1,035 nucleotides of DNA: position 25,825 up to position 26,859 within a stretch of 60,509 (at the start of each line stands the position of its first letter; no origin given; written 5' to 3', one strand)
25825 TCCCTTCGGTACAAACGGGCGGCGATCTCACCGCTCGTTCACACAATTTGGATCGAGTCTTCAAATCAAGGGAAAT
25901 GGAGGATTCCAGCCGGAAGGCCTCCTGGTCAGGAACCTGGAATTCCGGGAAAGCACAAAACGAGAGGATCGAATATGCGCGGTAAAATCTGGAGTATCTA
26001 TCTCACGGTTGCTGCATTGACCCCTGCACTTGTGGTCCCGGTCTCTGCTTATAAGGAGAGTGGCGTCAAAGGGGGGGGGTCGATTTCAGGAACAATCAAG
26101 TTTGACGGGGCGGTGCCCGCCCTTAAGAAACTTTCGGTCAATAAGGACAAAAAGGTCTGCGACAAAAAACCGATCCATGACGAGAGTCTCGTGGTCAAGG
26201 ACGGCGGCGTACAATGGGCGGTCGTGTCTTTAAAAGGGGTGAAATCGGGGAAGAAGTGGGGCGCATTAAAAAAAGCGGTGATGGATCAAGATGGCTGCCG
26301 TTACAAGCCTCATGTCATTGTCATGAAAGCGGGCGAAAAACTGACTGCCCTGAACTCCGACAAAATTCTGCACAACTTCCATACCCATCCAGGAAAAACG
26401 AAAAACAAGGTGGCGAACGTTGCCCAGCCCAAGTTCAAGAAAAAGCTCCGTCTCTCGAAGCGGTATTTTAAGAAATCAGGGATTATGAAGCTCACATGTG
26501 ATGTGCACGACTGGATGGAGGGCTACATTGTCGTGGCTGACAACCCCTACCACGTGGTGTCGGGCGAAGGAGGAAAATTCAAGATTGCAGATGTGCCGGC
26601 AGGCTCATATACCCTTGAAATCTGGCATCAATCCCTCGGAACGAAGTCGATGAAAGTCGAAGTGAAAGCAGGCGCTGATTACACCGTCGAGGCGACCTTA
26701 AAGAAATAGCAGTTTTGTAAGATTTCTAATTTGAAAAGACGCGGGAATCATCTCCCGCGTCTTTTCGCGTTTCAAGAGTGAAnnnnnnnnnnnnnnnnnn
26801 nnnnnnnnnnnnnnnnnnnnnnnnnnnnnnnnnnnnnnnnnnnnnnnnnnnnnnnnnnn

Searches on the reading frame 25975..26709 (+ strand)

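Call 77: search_protein_families(library=pfam, proteins=[window:25975-26709:+], max_evalue=0.01)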
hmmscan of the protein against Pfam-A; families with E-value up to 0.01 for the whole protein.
window:25975-26709:+ (244 aa): 5 families
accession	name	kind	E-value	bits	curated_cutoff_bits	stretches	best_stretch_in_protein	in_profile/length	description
PF13620.12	CarboxypepD_reg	-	5.7e-07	30.2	32.3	1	190-243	28-82/82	Carboxypeptidase regulatory-like domain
PF14686.12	fn3_3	-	5e-06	26.6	24.4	1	167-237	5-74/75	Polysaccharide lyase family 4, domain II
PF09430.16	EMC7_beta-sandw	-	4.7e-05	24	26.6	1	189-237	15-64/122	ER membrane protein complex subunit 7, beta-sandwich domain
PF13715.12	CarbopepD_reg_2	-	8e-05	23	32.2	1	185-239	19-73/88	CarboxypepD_reg-like domain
PF00127.26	Copper-bind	-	0.0025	18.6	21.2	1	103-187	7-98/99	Copper binding proteins, plastocyanin/azurin family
